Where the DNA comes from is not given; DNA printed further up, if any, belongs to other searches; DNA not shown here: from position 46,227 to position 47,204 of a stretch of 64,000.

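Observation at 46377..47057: PCD/DCoH-like domain fused to RNase H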

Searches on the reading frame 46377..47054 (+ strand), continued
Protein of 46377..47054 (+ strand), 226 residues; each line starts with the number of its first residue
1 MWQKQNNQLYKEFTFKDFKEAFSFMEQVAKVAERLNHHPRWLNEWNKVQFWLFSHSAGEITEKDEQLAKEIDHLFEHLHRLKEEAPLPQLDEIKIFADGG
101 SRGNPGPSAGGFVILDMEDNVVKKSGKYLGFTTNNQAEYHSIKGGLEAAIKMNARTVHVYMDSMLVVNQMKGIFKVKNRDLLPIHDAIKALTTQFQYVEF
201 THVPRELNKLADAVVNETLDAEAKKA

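Call 8: find_homologous_proteins(query=window:46377-47054:+, max_evalue=0.00001)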
Query window:46377-47054:+ (226 aa): 5269 proteins with E <= 0.00001 among 5746 candidates; the best 120 are listed.
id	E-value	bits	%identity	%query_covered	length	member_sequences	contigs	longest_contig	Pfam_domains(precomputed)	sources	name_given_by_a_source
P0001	1.6e-148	510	100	100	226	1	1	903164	PF13456.13,PF00075.31,PF01329.25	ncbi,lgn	-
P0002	1.7e-135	468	88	100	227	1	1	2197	PF13456.13,PF00075.31,PF01329.25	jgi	jgi:ribonuclease HI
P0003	6.5e-133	459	88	100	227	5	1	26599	PF13456.13,PF00075.31,PF01329.25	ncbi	-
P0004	9.1e-131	452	100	89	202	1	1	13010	PF13456.13,PF00075.31,PF01329.25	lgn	-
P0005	7.3e-130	449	86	100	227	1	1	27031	PF13456.13,PF00075.31,PF01329.25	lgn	-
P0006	1.0e-129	449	85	100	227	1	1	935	PF13456.13,PF00075.31,PF01329.25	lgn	-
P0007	1.7e-125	435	82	100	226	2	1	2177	PF13456.13,PF00075.31,PF01329.25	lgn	-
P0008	4.9e-125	434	83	99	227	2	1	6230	PF13456.13,PF00075.31,PF01329.25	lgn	-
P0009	4.0e-122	424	82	99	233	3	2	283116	PF13456.13,PF00075.31,PF01329.25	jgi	-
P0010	1.9e-117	409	79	100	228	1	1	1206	PF13456.13,PF00075.31,PF01329.25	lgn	-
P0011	1.9e-116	406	78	100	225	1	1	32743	PF13456.13,PF00075.31,PF01329.25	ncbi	-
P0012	1.0e-114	400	76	100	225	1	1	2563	PF13456.13,PF00075.31,PF01329.25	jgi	jgi:ribonuclease HI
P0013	4.3e-114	398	76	100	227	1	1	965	PF13456.13,PF00075.31,PF01329.25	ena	-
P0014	5.7e-114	398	77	98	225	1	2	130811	PF13456.13,PF00075.31,PF01329.25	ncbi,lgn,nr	ncbi:4a-hydroxytetrahydrobiopterin dehydratase [Candidatus Saccharibacteria bacterium]|nr:4a-hydroxy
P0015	1.0e-112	393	75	98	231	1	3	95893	PF13456.13,PF00075.31,PF01329.25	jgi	jgi:ribonuclease HI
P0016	9.2e-110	384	72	100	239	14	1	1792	PF13456.13,PF00075.31,PF01329.25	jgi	jgi:pterin-4a-carbinolamine dehydratase/ribonuclease HI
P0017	4.0e-108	378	73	98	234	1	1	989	PF13456.13,PF00075.31,PF01329.25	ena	-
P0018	5.1e-108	378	72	98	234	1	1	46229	PF13456.13,PF00075.31,PF01329.25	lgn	-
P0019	6.0e-108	378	71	98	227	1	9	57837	PF13456.13,PF00075.31,PF01329.25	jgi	jgi:ribonuclease HI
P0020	3.7e-107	375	70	100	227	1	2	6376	PF13456.13,PF00075.31,PF01329.25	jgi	jgi:ribonuclease HI/pterin-4a-carbinolamine dehydratase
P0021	3.7e-107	375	74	98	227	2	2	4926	PF13456.13,PF00075.31,PF01329.25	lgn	-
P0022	8.1e-107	374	73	98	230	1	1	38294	PF13456.13,PF00075.31,PF01329.25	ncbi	-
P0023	1.2e-106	374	69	100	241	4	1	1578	PF13456.13,PF00075.31,PF01329.25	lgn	-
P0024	1.6e-106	373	72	98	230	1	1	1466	PF13456.13,PF00075.31,PF01329.25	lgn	-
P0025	2.9e-106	372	73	98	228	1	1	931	PF13456.13,PF00075.31,PF01329.25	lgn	-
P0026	3.1e-106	372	71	98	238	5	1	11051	PF13456.13,PF00075.31,PF01329.25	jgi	-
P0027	4.3e-106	372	73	98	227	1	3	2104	PF13456.13,PF00075.31,PF01329.25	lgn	-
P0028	5.4e-106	371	71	98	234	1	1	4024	PF13456.13,PF00075.31,PF01329.25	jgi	jgi:ribonuclease HI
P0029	7.3e-106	371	73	99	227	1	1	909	PF13456.13,PF00075.31,PF01329.25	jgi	jgi:ribonuclease HI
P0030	1.5e-105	370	72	98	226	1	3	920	PF13456.13,PF00075.31,PF01329.25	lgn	-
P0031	3.0e-105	369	70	98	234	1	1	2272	PF13456.13,PF00075.31,PF01329.25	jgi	jgi:ribonuclease HI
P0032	3.8e-105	369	72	98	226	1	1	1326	PF13456.13,PF00075.31,PF01329.25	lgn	-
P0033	5.7e-105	368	69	98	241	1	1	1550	PF13456.13,PF00075.31,PF01329.25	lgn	-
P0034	1.6e-104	367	71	97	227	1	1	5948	PF13456.13,PF00075.31,PF01329.25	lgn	-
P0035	2.1e-104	366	70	98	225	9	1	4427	PF13456.13,PF00075.31,PF01329.25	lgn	-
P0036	2.2e-104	366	71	98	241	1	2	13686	PF13456.13,PF00075.31,PF01329.25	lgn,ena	-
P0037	4.1e-104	365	71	98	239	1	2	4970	PF13456.13,PF00075.31,PF01329.25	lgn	-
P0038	4.6e-104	365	70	98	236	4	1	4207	PF13456.13,PF00075.31,PF01329.25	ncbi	ncbi:hypothetical protein BH10PAT3_BH10PAT3_8150 [soil metagenome]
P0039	7.4e-104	364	71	98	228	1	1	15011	PF13456.13,PF00075.31,PF01329.25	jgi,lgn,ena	-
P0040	7.7e-104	364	70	98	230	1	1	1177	PF13456.13,PF00075.31,PF01329.25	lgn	-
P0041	8.0e-104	364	71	98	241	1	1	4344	PF13456.13,PF00075.31,PF01329.25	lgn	-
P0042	8.0e-104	364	71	98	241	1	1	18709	PF13456.13,PF00075.31,PF01329.25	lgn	-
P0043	1.1e-103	364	68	98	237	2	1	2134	PF13456.13,PF00075.31,PF01329.25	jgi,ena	-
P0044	1.1e-103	364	70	100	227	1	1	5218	PF13456.13,PF00075.31,PF01329.25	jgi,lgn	-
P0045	1.3e-103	364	71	98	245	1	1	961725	PF13456.13,PF00075.31,PF01329.25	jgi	jgi:pterin-4a-carbinolamine dehydratase/ribonuclease HI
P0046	1.3e-103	364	71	98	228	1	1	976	PF13456.13,PF00075.31,PF01329.25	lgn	-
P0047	1.6e-103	363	70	98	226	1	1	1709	PF13456.13,PF00075.31,PF01329.25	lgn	-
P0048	2.0e-103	363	70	98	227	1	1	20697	PF13456.13,PF00075.31,PF01329.25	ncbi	-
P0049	4.5e-103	362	71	98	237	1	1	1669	PF13456.13,PF00075.31,PF01329.25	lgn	-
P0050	4.7e-103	362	71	98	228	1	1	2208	PF13456.13,PF00075.31,PF01329.25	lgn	-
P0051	5.6e-103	362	69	100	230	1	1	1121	PF13456.13,PF00075.31,PF01329.25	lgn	-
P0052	5.7e-103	362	70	98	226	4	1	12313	PF13456.13,PF00075.31,PF01329.25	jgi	-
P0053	6.6e-103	361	72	98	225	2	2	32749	PF13456.13,PF00075.31,PF01329.25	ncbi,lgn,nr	ncbi:MAG: 4a-hydroxytetrahydrobiopterin dehydratase [bacterium]|nr:4a-hydroxytetrahydrobiopterin deh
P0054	6.8e-103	361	69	98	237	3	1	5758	PF13456.13,PF00075.31,PF01329.25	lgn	-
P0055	7.1e-103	361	70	98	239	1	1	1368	PF13456.13,PF00075.31,PF01329.25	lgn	-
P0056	9.9e-103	361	72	97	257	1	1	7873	PF13456.13,PF00075.31,PF01329.25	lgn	-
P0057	1.0e-102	361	68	98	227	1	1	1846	PF13456.13,PF00075.31,PF01329.25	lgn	-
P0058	1.3e-102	360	69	98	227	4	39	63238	PF13456.13,PF00075.31,PF01329.25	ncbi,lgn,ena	ncbi:MAG: 4a-hydroxytetrahydrobiopterin dehydratase [Candidatus Saccharimonadales bacterium]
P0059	1.3e-102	360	70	98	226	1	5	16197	PF13456.13,PF00075.31,PF01329.25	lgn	-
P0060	1.8e-102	360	68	98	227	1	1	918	PF13456.13,PF00075.31,PF01329.25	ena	-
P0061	2.5e-102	359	69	98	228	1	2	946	PF13456.13,PF00075.31,PF01329.25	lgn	-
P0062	2.5e-102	359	69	98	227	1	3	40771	PF13456.13,PF00075.31,PF01329.25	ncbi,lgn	-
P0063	3.5e-102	359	70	98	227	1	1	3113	PF13456.13,PF00075.31,PF01329.25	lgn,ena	-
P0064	4.7e-102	359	70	98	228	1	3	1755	PF13456.13,PF00075.31,PF01329.25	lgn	-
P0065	5.6e-102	358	69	100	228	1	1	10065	PF13456.13,PF00075.31,PF01329.25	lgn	-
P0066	5.8e-102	358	70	97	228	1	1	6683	PF13456.13,PF00075.31,PF01329.25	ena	-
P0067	5.9e-102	358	71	100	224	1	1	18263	PF13456.13,PF00075.31,PF01329.25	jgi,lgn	-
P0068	8.4e-102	358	71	98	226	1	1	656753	PF13456.13,PF00075.31,PF01329.25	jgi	jgi:ribonuclease HI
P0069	8.8e-102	358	69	98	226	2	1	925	PF13456.13,PF00075.31,PF01329.25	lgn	-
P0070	1.0e-101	357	70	98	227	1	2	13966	PF13456.13,PF00075.31,PF01329.25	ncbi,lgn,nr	ncbi:MAG: 4a-hydroxytetrahydrobiopterin dehydratase [bacterium]|nr:4a-hydroxytetrahydrobiopterin deh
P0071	1.1e-101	357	69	98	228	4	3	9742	PF13456.13,PF00075.31,PF01329.25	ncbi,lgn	-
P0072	1.2e-101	357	69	98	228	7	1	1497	PF13456.13,PF00075.31,PF01329.25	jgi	-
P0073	2.9e-101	356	69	98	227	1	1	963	PF13456.13,PF00075.31,PF01329.25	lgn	-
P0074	3.2e-101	356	68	98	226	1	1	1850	PF13456.13,PF00075.31,PF01329.25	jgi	jgi:ribonuclease HI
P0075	3.4e-101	356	70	98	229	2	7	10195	PF13456.13,PF00075.31,PF01329.25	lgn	-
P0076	3.8e-101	356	71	94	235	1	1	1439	PF13456.13,PF00075.31,PF01329.25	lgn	-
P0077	3.9e-101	356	79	89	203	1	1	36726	PF13456.13,PF00075.31,PF01329.25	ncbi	-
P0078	4.1e-101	356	70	98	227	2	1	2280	PF13456.13,PF00075.31,PF01329.25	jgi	jgi:ribonuclease HI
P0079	4.5e-101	355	71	98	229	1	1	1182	PF13456.13,PF00075.31,PF01329.25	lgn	-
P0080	5.0e-101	355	69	98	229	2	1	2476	PF13456.13,PF00075.31,PF01329.25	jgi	jgi:ribonuclease HI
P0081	9.3e-101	354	67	98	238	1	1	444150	PF13456.13,PF00075.31,PF01329.25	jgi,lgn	jgi:pterin-4a-carbinolamine dehydratase/ribonuclease HI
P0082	1.2e-100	354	69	98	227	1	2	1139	PF13456.13,PF00075.31,PF01329.25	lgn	-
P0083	1.8e-100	353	70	98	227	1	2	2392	PF13456.13,PF00075.31,PF01329.25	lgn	-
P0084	1.9e-100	353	69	99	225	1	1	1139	PF13456.13,PF00075.31,PF01329.25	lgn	-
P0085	2.2e-100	353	68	98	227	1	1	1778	PF13456.13,PF00075.31,PF01329.25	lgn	-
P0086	2.6e-100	353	67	98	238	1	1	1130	PF13456.13,PF00075.31,PF01329.25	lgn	-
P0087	3.8e-100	352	66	100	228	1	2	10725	PF13456.13,PF00075.31,PF01329.25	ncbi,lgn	-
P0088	4.7e-100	352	67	98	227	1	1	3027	PF13456.13,PF00075.31,PF01329.25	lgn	-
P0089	1.9e-99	350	69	98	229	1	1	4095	PF13456.13,PF00075.31,PF01329.25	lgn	-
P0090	2.3e-99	350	69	100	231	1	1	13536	PF13456.13,PF00075.31,PF01329.25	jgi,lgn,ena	-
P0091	2.8e-99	350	69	98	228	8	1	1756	PF13456.13,PF00075.31,PF01329.25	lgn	-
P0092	7.0e-99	348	69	98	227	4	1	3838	PF13456.13,PF00075.31,PF01329.25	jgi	jgi:ribonuclease HI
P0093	2.1e-98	347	67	98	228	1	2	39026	PF13456.13,PF00075.31,PF01329.25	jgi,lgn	jgi:ribonuclease HI/pterin-4a-carbinolamine dehydratase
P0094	2.3e-98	347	70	98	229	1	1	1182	PF13456.13,PF00075.31,PF01329.25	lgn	-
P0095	4.1e-98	346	68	98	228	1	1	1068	PF13456.13,PF00075.31,PF01329.25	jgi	-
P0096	5.3e-98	345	66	99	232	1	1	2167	PF13456.13,PF00075.31,PF01329.25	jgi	jgi:pterin-4a-carbinolamine dehydratase/ribonuclease HI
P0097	2.2e-97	343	67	98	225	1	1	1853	PF13456.13,PF00075.31,PF01329.25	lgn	-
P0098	3.1e-97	343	66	100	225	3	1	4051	PF13456.13,PF00075.31,PF01329.25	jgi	jgi:pterin-4a-carbinolamine dehydratase/ribonuclease HI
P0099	5.4e-97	342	68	100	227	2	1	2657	PF13456.13,PF00075.31,PF01329.25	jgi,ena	-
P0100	5.5e-97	342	67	98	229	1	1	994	PF13456.13,PF00075.31,PF01329.25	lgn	-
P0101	1.5e-96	341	68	98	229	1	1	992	PF13456.13,PF00075.31,PF01329.25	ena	-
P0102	1.8e-96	340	65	98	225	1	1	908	PF13456.13,PF00075.31,PF01329.25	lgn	-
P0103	1.1e-94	335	70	91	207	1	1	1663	PF13456.13,PF00075.31,PF01329.25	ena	-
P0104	3.3e-94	333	65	99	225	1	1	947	PF13456.13,PF00075.31,PF01329.25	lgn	-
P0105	6.8e-94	332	71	89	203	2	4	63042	PF13456.13,PF00075.31,PF01329.25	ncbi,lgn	-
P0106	3.4e-92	326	65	100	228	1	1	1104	PF13456.13,PF00075.31,PF01329.25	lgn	-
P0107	5.3e-92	326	68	98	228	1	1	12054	PF13456.13,PF00075.31,PF01329.25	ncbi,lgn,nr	ncbi:MAG: Ribonuclease [Candidatus Saccharibacteria bacterium]|nr:Ribonuclease [Candidatus Saccharib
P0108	1.4e-91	324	71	87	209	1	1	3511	PF13456.13,PF00075.31,PF01329.25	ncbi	-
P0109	1.6e-91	324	71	88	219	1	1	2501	PF13456.13,PF00075.31,PF01329.25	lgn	-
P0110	1.9e-91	324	73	85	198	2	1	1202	PF13456.13,PF00075.31,PF01329.25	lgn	-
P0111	6.5e-91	322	58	97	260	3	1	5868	PF13456.13,PF00075.31,PF01329.25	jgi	jgi:pterin-4a-carbinolamine dehydratase/ribonuclease HI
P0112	3.8e-90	320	72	84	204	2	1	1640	PF13456.13,PF00075.31,PF01329.25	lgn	-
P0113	4.8e-90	319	65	100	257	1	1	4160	PF13456.13,PF00075.31,PF01329.25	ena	-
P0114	5.7e-90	319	64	100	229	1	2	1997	PF13456.13,PF00075.31,PF01329.25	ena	-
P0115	6.6e-90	319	64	99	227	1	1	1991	PF13456.13,PF00075.31,PF01329.25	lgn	-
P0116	1.0e-89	318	64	100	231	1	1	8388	PF13456.13,PF00075.31,PF01329.25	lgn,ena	-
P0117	1.4e-89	318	65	100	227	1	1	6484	PF13456.13,PF00075.31,PF01329.25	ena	-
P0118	4.2e-89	316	63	99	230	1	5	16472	PF13456.13,PF00075.31,PF01329.25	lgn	-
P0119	4.3e-89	316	65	98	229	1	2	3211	PF13456.13,PF00075.31,PF01329.25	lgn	-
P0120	7.2e-89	315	64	100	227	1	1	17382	PF13456.13,PF00075.31,PF01329.25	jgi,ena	-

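Call 11: find_related_loci(query=window:46377-47054:+, collection=genome_contigs, flank=4000)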
Query window:46377-47054:+ (226 aa) in genome_contigs; peptide patterns used: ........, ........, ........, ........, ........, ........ (x = any residue, [..] = any of these).
210 stretches matched a pattern; 175 encode a relative of the query (tblastn E <= 1e-3); the best 80 are kept; 80 distinct loci.
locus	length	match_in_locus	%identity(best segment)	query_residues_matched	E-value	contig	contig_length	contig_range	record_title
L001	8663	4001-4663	77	1-221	2e-120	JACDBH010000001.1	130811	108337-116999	MAG: Candidatus Saccharibacteria bacterium isolate MGR_bin277 SD2897-2912_k127_6020619, whole genome shotgun sequence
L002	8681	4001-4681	70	1-226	7e-113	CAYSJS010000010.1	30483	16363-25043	MAG TPA_asm: uncultured Candidatus Saccharibacteria bacterium isolate SRP135725_co1_201 genome assembly, contig: NODE_16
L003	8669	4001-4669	73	1-221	3e-112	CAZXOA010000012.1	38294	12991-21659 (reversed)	MAG TPA_asm: uncultured Candidatus Saccharibacteria bacterium isolate SRP344714_co1_350 genome assembly, contig: NODE_21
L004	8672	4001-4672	70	1-222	9e-109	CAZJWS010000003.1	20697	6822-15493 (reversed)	MAG TPA_asm: uncultured Candidatus Saccharibacteria bacterium isolate SRP344714_co1_384 genome assembly, contig: NODE_48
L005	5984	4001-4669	72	1-221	7e-109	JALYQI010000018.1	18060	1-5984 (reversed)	MAG: bacterium isolate MDV bin59 SD1454-56_k127_820811, whole genome shotgun sequence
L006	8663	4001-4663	69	1-221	1e-108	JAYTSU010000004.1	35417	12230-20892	MAG: Candidatus Saccharibacteria bacterium isolate GFS_5273 GFS_5273_3, whole genome shotgun sequence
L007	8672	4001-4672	69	1-222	6e-108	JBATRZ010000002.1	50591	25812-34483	MAG: Candidatus Saccharimonadales bacterium isolate MFD10470_ilm_asm_bin33 k127_61244, whole genome shotgun sequence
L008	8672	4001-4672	69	1-222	5e-107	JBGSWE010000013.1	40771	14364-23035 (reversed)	MAG: Candidatus Saccharimonadales bacterium isolate JTS-AC474 k141_590089, whole genome shotgun sequence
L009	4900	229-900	70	1-222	7e-107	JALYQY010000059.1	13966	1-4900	MAG: bacterium isolate MDV bin75 SD1454-56_k127_1873350, whole genome shotgun sequence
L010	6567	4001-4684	66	1-225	5e-106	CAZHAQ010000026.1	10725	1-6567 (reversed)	MAG TPA_asm: uncultured Candidatus Saccharibacteria bacterium isolate SRP268622_co1_526 genome assembly, contig: NODE_14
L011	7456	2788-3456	68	1-221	4e-106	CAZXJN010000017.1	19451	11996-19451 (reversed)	MAG TPA_asm: uncultured Candidatus Saccharibacteria bacterium isolate SRP144015_co1_17 genome assembly, contig: NODE_141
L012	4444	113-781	69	1-221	3e-99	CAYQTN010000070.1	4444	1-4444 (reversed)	MAG TPA_asm: uncultured Candidatus Saccharibacteria bacterium isolate SRP319275_co1_160 genome assembly, contig: NODE_29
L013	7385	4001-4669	68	1-221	5e-94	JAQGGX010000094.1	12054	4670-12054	MAG: Candidatus Saccharibacteria bacterium isolate RYN_418 scaffold_2919708, whole genome shotgun sequence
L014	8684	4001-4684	61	1-225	4e-93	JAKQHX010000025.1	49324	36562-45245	MAG: bacterium isolate USDE_metabat.59 k141_1798493, whole genome shotgun sequence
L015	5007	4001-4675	64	1-225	8e-93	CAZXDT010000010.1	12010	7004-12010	MAG TPA_asm: uncultured Candidatus Saccharibacteria bacterium isolate SRP193066_co1_99 genome assembly, contig: NODE_481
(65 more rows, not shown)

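Call 16: search_protein_representatives(protein=window:46377-47054:+)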
Query: 226 residues. Proteins with E-value up to 0.001 (for the whole library): 20181; up to 1e-10: 6858; up to 1e-30: 136. The best 150 are listed.
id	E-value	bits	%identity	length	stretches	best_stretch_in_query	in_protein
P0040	2.5e-104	364.4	70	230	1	1-222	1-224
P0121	2.1e-78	279.6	57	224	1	1-223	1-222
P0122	4.1e-69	249.2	53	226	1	2-225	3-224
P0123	3.1e-61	223.5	46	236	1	1-222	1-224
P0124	2.2e-60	220.7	47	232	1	1-222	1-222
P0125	2.4e-59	217.3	70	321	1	81-222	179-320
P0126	4.7e-56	206.5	46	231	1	9-222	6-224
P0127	5.2e-56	206.4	70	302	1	89-222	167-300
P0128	3.6e-54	200.4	68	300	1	91-225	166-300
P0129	5.6e-54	199.7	50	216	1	1-221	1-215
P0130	1.9e-52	194.8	65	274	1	81-224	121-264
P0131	2.5e-52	194.3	63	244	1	90-223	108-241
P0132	2.5e-52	194.3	68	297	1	90-222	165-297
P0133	4.1e-50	187.1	67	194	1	92-221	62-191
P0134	7.3e-50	186.3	64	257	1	87-223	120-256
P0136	1.0e-49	185.8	37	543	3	95-222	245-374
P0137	1.2e-49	185.6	63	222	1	83-222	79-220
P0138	1.4e-49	185.4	68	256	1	92-221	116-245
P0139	1.3e-48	182.2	44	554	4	10-77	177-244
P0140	7.7e-48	179.7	63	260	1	91-224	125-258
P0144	1.9e-46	175.1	56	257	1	81-223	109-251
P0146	1.2e-45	172.5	42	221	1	8-223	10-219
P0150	2.1e-44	168.5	62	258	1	94-222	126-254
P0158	1.5e-42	162.4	53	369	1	80-221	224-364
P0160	1.8e-42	162.1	47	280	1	20-221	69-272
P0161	2.1e-42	161.9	57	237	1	81-221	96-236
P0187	1.1e-38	149.8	49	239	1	83-223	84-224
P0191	2.8e-38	148.4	48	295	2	92-224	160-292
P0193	3.9e-38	147.9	53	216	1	88-222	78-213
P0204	3.7e-37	144.8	53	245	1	88-222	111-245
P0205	4.4e-37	144.5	51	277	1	92-222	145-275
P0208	8.8e-37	143.5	50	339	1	89-224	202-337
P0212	1.4e-36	142.8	49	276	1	86-223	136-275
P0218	3.2e-36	141.7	48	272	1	83-223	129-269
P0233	1.8e-34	136.0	56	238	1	92-223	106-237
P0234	2.2e-34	135.7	50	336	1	91-220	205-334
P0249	6.2e-32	127.7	50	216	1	92-221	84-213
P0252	7.9e-32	127.3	49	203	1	93-221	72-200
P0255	8.8e-31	123.9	45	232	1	84-226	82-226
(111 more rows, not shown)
